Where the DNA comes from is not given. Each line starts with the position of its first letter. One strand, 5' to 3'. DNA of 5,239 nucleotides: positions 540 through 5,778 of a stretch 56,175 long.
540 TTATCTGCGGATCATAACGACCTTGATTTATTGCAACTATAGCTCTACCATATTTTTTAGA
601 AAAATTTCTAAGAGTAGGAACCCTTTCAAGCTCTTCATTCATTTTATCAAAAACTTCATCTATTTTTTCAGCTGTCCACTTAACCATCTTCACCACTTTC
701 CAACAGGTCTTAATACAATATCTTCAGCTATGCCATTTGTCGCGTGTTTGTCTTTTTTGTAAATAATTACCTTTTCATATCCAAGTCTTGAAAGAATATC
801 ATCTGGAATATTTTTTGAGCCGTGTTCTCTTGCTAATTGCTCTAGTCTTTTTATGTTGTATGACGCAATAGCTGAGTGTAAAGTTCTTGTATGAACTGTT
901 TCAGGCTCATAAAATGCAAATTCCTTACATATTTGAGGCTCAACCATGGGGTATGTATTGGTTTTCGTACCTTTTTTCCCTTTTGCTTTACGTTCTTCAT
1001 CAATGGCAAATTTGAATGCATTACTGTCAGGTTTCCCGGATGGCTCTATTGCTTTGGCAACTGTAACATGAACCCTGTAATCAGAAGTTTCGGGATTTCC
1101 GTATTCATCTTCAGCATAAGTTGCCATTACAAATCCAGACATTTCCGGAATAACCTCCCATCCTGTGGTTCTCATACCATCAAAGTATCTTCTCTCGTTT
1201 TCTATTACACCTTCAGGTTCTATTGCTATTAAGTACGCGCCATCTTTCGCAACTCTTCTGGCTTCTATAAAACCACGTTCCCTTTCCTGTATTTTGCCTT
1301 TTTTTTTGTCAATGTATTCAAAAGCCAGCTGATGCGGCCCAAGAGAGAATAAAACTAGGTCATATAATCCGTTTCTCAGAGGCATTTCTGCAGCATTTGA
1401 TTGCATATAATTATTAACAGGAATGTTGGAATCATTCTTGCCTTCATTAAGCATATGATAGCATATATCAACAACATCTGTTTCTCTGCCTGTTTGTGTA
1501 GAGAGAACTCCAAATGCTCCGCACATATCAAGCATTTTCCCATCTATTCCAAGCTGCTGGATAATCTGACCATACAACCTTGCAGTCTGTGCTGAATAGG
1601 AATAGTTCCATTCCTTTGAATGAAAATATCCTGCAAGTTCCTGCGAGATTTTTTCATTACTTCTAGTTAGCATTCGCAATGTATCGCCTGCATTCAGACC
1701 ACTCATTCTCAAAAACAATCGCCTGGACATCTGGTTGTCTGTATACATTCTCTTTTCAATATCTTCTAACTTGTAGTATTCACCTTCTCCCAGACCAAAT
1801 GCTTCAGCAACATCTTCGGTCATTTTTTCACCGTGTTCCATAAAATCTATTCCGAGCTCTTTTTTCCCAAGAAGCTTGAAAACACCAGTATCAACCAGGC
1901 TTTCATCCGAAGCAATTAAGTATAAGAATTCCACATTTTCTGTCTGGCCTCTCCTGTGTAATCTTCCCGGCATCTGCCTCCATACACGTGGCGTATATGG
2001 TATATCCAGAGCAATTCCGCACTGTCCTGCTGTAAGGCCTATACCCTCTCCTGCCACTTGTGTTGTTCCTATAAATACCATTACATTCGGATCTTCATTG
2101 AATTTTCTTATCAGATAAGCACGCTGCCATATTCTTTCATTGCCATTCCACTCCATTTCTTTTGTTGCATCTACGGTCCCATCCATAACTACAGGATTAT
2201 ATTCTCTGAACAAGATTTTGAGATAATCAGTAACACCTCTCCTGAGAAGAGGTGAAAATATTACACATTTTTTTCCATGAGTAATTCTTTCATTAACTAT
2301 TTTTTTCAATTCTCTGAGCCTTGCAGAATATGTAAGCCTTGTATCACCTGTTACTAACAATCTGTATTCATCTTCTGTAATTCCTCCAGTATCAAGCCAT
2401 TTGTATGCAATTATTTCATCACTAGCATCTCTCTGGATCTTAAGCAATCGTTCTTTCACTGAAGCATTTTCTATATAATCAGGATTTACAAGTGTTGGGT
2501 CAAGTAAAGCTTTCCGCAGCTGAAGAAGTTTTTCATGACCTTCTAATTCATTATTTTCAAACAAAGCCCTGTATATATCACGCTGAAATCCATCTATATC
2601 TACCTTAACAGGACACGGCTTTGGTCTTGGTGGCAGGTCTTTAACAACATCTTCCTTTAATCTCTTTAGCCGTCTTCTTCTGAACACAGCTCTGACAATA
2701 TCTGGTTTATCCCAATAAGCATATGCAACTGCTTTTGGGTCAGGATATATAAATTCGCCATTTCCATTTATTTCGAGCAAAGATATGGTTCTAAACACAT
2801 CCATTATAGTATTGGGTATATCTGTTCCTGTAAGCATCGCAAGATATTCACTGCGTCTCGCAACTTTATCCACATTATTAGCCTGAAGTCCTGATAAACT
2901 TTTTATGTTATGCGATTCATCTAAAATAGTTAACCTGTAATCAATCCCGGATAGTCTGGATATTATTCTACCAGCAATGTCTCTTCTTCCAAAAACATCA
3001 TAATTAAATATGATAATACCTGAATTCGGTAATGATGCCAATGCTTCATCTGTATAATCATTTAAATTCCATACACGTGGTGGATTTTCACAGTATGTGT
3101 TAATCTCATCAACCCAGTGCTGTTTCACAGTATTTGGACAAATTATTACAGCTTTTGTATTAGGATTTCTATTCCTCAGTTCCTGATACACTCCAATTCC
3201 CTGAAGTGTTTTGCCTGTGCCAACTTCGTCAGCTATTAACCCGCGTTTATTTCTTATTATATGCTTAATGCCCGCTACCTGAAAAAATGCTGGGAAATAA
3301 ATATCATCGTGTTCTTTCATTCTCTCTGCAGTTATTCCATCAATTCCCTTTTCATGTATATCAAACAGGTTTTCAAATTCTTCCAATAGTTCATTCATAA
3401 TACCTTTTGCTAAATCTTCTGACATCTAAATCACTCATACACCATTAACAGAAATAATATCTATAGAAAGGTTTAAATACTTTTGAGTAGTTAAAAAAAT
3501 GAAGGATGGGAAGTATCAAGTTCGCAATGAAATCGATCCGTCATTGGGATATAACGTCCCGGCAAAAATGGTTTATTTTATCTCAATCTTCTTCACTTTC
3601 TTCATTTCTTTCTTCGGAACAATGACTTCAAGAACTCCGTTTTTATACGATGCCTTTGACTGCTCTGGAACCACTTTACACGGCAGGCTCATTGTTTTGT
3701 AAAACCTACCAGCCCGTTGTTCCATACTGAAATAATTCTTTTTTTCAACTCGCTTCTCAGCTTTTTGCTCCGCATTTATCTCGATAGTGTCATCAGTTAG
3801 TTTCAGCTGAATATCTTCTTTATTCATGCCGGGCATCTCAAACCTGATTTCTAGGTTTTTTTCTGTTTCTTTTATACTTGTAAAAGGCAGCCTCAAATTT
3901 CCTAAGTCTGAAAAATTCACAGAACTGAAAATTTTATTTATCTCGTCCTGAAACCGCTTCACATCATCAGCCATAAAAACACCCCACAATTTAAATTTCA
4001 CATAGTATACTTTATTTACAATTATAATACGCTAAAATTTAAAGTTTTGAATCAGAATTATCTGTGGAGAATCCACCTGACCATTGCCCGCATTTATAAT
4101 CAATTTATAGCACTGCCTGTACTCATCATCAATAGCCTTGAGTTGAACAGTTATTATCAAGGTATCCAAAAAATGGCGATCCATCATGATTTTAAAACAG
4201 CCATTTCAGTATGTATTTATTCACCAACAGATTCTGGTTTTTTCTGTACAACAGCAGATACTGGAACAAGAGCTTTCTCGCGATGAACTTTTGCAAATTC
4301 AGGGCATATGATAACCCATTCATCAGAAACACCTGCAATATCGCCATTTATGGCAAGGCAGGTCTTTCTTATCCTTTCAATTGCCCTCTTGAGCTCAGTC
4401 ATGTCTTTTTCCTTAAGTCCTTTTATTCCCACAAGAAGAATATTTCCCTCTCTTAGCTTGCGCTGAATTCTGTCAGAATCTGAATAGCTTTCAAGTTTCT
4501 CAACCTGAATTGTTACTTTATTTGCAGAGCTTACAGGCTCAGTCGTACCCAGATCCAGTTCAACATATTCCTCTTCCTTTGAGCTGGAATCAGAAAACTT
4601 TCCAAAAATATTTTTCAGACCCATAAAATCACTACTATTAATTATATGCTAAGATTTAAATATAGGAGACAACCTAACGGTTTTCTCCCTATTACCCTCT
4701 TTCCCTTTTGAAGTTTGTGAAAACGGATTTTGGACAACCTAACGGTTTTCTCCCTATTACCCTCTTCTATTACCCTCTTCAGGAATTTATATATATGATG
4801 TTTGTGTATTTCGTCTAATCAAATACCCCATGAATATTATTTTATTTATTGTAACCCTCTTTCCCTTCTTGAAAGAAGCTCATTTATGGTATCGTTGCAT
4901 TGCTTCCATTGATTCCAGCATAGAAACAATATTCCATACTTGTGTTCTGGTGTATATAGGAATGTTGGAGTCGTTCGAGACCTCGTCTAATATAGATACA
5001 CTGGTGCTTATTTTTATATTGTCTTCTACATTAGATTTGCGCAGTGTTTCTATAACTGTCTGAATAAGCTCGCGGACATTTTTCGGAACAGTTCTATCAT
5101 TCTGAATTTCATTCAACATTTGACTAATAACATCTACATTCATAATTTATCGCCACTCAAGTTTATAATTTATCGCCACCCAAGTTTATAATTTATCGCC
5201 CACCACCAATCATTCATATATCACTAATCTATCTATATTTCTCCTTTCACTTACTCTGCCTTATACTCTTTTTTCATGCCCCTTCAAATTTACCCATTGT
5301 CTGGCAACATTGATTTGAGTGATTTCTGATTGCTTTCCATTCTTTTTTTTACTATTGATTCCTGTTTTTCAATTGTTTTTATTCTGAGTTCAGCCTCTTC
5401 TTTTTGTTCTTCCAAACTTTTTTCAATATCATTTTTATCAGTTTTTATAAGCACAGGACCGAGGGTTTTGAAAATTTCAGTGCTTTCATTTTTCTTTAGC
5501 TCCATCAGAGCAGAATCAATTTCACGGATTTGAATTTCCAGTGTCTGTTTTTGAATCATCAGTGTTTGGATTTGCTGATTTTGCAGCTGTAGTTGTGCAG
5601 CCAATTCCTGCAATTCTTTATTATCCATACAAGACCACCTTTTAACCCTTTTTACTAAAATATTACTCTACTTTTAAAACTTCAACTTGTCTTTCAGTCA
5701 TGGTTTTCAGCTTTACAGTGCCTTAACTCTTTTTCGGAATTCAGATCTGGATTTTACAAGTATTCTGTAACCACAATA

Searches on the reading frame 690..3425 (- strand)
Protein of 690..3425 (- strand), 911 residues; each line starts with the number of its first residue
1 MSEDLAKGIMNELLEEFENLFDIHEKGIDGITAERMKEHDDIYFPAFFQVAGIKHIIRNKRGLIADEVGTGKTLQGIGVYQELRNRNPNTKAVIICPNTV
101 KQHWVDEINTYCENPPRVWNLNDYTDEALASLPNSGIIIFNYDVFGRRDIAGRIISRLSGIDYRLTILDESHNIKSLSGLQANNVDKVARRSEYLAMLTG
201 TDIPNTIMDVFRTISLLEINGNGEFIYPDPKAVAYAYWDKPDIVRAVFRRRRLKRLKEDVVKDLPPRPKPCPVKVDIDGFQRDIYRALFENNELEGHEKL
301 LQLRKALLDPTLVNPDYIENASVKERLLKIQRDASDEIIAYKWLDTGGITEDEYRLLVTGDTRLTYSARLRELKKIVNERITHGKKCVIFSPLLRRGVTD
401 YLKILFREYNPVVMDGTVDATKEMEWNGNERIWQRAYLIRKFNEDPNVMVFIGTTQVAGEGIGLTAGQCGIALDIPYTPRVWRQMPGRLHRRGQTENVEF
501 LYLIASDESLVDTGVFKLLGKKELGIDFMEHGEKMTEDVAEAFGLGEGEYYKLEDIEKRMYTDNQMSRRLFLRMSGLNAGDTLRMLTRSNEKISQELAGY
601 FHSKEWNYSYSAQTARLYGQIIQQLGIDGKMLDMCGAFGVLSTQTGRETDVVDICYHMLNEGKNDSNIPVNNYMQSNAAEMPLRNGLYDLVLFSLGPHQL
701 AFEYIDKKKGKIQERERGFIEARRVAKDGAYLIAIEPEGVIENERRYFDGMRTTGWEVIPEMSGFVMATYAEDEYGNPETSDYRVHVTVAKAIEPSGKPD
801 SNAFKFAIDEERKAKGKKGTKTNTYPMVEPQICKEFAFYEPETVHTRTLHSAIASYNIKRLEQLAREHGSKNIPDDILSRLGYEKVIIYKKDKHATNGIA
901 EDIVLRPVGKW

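Call 10: search_protein_families(library=pfam, proteins=[window:690-3425:-], max_evalue=0.0001)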
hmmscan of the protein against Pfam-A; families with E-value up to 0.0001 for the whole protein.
window:690-3425:- (911 aa): 3 families
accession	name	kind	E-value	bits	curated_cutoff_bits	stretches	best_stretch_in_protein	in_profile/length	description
PF00176.29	SNF2-rel_dom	-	3.8e-20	72.6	24.9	1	60-293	18-257/290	SNF2-related domain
PF04851.21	ResIII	-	3.8e-07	30.6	22.5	1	57-185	21-146/164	Type III restriction enzyme, res subunit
PF00271.37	Helicase_C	-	1.2e-06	29.1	23.5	1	372-493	5-110/110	Helicase conserved C-terminal domain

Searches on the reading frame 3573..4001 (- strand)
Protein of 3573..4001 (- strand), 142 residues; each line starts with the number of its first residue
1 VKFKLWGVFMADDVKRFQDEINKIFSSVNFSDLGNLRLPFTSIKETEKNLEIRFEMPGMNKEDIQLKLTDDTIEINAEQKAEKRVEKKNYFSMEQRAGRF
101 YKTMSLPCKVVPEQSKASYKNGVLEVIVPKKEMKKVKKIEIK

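Call 22: search_protein_families(library=ncbifam, proteins=[window:3573-4001:-], max_evalue=0.00001)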
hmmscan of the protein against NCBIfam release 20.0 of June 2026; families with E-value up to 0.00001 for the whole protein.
window:3573-4001:- (142 aa): 3 families
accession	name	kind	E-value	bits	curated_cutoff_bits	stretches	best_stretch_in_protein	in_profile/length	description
NF041800.1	Hsp20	equivalog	2.3e-21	76.1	140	1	37-141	72-161/162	archaeal heat shock protein Hsp20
NF041799.1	Hsp14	equivalog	1.5e-20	73.3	100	1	37-140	17-116/118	archaeal heat shock protein Hsp14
NF042420.1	Hsp18_Clos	equivalog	3.8e-15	56.2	195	1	16-142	19-147/147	heat shock protein Hsp18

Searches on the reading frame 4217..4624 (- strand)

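Call 22: search_protein_families(library=ncbifam, proteins=[window:4217-4624:-], max_evalue=0.00001)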
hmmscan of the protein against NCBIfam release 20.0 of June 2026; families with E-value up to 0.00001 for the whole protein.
window:4217-4624:- (135 aa): 0 families

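Call 73: search_protein_families(library=pfam, proteins=[window:4217-4624:-], max_evalue=0.001)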
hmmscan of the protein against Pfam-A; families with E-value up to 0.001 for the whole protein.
window:4217-4624:- (135 aa): 1 family
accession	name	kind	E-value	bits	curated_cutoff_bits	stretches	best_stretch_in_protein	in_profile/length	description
PF04472.17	SepF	-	1.4e-11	44.9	27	1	42-112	4-71/72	Cell division protein SepF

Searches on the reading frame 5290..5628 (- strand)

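Call 22: search_protein_families(library=ncbifam, proteins=[window:5290-5628:-], max_evalue=0.00001)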
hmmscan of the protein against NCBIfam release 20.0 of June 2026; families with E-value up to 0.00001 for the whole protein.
window:5290-5628:- (112 aa): 1 family
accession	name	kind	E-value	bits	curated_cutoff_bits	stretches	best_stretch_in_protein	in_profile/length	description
TIGR02338.1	gimC_beta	equivalog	1.8e-23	82.6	73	1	4-108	3-108/110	prefoldin subunit beta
